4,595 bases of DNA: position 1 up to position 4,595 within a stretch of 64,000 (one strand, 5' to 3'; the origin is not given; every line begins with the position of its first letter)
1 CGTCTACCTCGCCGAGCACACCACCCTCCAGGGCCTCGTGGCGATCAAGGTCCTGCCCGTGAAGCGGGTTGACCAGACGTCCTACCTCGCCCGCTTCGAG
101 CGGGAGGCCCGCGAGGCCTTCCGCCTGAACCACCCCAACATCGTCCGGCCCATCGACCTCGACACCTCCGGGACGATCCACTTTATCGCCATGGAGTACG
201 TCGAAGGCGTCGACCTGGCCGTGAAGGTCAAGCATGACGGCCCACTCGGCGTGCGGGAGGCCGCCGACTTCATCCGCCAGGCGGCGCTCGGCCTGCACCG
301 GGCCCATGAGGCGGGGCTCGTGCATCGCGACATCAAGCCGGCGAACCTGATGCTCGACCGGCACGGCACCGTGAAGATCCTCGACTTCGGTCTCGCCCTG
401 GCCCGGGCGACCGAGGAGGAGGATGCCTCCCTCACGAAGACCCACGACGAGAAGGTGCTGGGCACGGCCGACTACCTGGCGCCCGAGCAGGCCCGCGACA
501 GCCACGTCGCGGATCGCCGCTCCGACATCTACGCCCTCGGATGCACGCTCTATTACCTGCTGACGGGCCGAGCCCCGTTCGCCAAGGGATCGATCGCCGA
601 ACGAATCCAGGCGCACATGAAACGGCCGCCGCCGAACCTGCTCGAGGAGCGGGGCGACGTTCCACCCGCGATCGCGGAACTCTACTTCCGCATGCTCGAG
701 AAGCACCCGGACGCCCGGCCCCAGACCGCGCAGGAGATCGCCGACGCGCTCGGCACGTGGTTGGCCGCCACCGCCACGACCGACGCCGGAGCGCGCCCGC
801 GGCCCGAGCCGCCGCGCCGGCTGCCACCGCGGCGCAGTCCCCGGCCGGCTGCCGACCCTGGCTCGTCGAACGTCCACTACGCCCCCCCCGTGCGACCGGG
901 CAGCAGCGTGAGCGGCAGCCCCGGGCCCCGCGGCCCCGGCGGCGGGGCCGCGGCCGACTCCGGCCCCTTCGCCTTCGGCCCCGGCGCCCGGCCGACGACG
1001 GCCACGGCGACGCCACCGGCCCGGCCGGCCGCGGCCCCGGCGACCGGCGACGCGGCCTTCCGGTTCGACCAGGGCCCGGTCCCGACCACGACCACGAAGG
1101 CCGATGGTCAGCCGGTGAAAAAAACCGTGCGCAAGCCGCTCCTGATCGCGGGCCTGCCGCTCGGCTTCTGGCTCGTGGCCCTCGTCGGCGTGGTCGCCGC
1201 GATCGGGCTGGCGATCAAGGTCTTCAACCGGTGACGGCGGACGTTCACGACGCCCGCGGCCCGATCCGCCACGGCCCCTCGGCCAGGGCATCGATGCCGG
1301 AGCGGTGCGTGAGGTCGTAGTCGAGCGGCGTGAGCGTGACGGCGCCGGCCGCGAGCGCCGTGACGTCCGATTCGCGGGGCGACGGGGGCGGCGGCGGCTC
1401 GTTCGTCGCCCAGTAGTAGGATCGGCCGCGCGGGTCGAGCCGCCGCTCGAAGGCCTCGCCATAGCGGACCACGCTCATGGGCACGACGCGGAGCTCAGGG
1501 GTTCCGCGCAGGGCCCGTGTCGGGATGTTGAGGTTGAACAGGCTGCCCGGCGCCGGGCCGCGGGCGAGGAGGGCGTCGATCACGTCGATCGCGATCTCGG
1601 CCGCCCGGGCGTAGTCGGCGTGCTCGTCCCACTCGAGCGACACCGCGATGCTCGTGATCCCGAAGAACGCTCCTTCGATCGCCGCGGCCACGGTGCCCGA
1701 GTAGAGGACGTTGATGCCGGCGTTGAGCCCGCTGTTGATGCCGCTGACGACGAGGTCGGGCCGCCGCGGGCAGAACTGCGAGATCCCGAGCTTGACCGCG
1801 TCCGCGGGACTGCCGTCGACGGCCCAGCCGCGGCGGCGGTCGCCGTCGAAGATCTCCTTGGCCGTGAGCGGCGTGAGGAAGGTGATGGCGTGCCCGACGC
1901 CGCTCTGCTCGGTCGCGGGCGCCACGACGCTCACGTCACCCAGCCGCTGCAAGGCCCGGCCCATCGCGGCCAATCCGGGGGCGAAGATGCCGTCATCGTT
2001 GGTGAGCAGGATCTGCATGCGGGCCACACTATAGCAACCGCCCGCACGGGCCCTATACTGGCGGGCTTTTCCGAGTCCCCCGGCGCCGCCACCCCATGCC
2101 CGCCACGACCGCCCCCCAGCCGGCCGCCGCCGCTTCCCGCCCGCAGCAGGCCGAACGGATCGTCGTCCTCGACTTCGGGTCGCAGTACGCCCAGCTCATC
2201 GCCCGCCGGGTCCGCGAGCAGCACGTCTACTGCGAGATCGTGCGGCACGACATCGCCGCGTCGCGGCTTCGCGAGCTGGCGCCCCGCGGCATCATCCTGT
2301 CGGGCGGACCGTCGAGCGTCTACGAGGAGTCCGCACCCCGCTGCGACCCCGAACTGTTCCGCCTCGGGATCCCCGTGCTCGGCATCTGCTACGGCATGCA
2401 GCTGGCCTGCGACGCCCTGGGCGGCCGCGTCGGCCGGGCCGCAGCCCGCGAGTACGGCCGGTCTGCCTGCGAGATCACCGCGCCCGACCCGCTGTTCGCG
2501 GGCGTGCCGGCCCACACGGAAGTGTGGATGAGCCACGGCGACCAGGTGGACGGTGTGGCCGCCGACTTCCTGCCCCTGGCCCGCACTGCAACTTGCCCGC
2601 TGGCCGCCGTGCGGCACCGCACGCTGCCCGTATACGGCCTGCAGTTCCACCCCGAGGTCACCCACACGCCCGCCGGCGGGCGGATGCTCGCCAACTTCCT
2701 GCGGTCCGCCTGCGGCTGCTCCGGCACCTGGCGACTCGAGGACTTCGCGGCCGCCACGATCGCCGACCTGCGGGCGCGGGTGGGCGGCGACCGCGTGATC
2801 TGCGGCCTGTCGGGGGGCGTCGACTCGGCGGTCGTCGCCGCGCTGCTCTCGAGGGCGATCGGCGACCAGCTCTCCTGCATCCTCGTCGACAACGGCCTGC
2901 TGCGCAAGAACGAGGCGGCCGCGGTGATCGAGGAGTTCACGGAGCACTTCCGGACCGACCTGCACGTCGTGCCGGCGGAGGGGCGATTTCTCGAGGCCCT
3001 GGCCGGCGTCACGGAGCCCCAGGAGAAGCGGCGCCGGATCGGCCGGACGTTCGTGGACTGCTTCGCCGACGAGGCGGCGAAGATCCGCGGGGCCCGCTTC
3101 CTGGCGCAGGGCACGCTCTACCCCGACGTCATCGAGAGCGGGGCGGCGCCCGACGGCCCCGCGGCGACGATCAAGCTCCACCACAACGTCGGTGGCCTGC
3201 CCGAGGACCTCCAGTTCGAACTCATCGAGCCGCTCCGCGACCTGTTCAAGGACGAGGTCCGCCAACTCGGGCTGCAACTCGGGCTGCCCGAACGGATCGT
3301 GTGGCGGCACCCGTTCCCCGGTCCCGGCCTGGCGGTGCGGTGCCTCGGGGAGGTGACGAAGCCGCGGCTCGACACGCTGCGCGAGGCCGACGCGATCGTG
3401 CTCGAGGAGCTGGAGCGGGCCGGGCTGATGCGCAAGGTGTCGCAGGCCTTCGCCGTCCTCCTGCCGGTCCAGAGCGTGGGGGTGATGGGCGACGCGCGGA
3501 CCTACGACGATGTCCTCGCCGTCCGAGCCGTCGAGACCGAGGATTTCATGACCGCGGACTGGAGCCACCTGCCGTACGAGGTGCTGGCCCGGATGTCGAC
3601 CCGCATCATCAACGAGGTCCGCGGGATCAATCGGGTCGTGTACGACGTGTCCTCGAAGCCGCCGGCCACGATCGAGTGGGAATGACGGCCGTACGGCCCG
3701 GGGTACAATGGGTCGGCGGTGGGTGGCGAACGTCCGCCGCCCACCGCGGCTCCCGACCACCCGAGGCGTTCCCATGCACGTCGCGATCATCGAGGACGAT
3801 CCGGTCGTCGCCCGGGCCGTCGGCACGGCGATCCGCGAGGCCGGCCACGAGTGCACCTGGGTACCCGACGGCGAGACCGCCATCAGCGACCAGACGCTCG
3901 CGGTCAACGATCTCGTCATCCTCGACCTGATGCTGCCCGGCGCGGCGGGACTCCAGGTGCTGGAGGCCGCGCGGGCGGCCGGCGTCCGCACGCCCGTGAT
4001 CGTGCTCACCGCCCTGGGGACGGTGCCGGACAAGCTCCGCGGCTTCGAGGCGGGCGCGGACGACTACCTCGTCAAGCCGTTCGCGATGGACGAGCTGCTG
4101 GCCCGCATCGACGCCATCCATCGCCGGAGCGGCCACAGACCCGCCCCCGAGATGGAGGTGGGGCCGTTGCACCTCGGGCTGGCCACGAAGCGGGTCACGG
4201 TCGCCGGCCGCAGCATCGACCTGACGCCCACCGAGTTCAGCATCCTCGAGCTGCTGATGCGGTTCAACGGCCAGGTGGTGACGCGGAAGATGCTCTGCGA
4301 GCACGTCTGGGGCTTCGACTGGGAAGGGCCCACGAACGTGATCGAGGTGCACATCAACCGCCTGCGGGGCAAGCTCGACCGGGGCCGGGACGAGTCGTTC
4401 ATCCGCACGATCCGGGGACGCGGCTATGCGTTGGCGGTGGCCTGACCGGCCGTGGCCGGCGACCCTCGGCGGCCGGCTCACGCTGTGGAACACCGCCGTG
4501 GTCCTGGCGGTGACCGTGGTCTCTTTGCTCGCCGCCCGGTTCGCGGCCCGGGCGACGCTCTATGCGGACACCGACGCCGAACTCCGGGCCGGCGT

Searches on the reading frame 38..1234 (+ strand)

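Call 88: search_protein_families(library=pfam, proteins=[window:38-1234:+], max_evalue=0.00001)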
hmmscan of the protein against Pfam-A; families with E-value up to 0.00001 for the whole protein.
window:38-1234:+ (398 aa): 3 families
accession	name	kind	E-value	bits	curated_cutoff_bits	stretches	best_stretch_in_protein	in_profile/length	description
PF00069.31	Pkinase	-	1.6e-41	142.9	31.7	1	1-232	27-256/263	Protein kinase domain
PF07714.23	PK_Tyr_Ser-Thr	-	4.5e-26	92.1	23.1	1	2-231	32-252/258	Protein tyrosine and serine/threonine kinase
PF01636.29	APH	-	1.8e-06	28.3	23.2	0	75-120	147-197/239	Phosphotransferase enzyme family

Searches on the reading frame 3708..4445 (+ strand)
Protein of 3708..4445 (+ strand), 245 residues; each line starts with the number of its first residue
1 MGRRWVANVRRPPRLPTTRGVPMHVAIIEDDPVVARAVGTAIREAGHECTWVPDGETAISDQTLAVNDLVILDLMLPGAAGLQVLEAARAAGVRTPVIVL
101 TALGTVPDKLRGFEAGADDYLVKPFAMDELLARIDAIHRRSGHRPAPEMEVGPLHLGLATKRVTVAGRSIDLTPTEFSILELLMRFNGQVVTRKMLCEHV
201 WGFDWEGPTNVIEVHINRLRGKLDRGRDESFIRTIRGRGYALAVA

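Call 88: search_protein_families(library=pfam, proteins=[window:3708-4445:+], max_evalue=0.00001)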
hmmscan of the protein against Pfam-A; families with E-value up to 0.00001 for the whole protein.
window:3708-4445:+ (245 aa): 2 families
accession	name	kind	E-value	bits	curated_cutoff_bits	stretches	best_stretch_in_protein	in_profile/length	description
PF00486.34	Trans_reg_C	-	4.1e-26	91.3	26.2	1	167-242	1-77/77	Transcriptional regulatory protein, C terminal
PF00072.30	Response_reg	-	5e-24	85.1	30.2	1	25-134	1-110/111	Response regulator receiver domain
